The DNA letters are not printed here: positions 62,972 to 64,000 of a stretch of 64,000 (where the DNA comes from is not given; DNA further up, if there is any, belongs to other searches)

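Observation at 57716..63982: Compact Wadjet-like jetABCD operon with unusually short JetA- and JetD-like subunits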

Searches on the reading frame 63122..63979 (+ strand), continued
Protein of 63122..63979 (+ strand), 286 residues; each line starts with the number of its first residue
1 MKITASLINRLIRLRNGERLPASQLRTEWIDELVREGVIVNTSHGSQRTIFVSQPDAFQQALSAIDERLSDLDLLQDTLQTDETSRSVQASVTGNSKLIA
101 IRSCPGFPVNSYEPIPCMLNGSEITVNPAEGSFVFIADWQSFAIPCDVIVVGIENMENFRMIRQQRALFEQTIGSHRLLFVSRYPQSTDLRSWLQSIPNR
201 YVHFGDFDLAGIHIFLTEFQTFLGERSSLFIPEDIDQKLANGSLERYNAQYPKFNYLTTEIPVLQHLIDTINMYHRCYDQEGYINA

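Call 76: search_protein_families(library=padloc, proteins=[L085:9001-9855:+, L085:3574-4761:+], max_evalue=0.1)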
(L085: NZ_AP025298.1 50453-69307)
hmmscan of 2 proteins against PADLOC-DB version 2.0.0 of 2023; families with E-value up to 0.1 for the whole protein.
L085:9001-9855:+ (285 aa): 6 families
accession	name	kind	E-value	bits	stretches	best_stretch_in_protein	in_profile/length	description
PDLC00533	JetD1|JetD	-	8.9e-05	19.7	1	152-283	269-406/409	DUF2220; DUF3322; DUF2399 domain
PDLC00524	JetD1|JetD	-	0.00056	17.1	1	153-283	256-386/387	DUF2220; DUF3322; DUF2399 domain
PDLC00592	JetD3|JetD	-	0.00093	16.6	1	191-217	235-261/346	DUF2239; DUF2220 domain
PDLC00527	JetD1|JetD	-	0.0086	13.2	1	186-214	281-310/387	DUF2220; DUF3322; DUF2399 domain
PDLC00521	JetD1|JetD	-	0.016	12.4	1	192-280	298-381/395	DUF2220; DUF3322; DUF2399 domain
PDLC00526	JetD1|JetD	-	0.017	12.3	1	152-280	268-396/407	DUF2220; DUF3322; DUF2399 domain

L085:3574-4761:+ (396 aa): 0 families

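Call 92: search_protein_families(library=padloc, alignment_id=A12, max_evalue=1e-8)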
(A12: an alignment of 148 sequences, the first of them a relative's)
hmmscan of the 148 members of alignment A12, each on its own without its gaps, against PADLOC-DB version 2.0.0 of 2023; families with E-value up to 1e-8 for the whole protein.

A. member 1, L002:2430-2732:+ (101 aa): 0 families

B. families by the number of members that match (of 148 scanned): 104 families (the first 25 are shown)
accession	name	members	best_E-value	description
PDLC04810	PDC-S02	4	9.6e-123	-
PDLC04795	PDC-S02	4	1.4e-118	-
PDLC04807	PDC-S02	4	8.8e-117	-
PDLC04831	PDC-S02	4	1.5e-106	-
PDLC04803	PDC-S02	4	9.3e-84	-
PDLC04826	PDC-S02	4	9.8e-73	-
PDLC04822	PDC-S02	4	8.5e-63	-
PDLC04820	PDC-S02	4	3.5e-59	-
PDLC04813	PDC-S02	4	5.4e-55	-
PDLC04827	PDC-S02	4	4.1e-54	-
PDLC04798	PDC-S02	4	9.6e-31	-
PDLC04802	PDC-S02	4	2.2e-29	-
PDLC01464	PD_DExK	4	7.4e-28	"CAS-I,CAS-II,CAS-III,CAS-IV,CAS-V,CAS-VI; associated"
PDLC04812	PDC-S02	4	6.7e-24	-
PDLC04797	PDC-S02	4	2.2e-19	-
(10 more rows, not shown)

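Call 93: search_protein_families(library=pfam, alignment_id=A12, max_evalue=0.000001)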
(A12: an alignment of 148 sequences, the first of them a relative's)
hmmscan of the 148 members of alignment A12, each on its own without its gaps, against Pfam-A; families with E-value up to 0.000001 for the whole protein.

A. member 1, L002:2430-2732:+ (101 aa): 0 families

B. families by the number of members that match (of 148 scanned): 125 families (the first 25 are shown)
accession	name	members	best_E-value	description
PF04326.19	SLFN_AlbA_2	6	5.4e-21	Schlafen, AlbA_2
PF13749.12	HATPase_c_4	6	6.7e-17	Putative ATP-dependent DNA helicase recG C-terminal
PF06250.17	YhcG_C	4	5e-53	YhcG PDDEXK nuclease domain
PF17761.7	DUF1016_N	4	1.6e-32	DUF1016 N-terminal domain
PF00012.26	HSP70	3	7.4e-260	Hsp70 protein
PF13310.11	Virulence_RhuM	3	6.5e-103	Virulence protein RhuM family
PF13635.12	DUF4143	3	5.5e-34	Domain of unknown function (DUF4143)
PF13173.12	AAA_14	3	1.4e-30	AAA domain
PF19652.4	DUF6155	3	2.8e-24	Family of unknown function (DUF6155)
PF06723.19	MreB_Mbl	3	1e-16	MreB/Mbl protein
PF02661.23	Fic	3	1.6e-11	Fic/DOC family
PF13395.12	HNH_4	3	1.9e-10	HNH endonuclease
PF00501.34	AMP-binding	2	5.2e-65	AMP-binding enzyme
PF09365.15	DUF2461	2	3.7e-63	Conserved hypothetical protein (DUF2461)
PF00106.31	adh_short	2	2.8e-53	short chain dehydrogenase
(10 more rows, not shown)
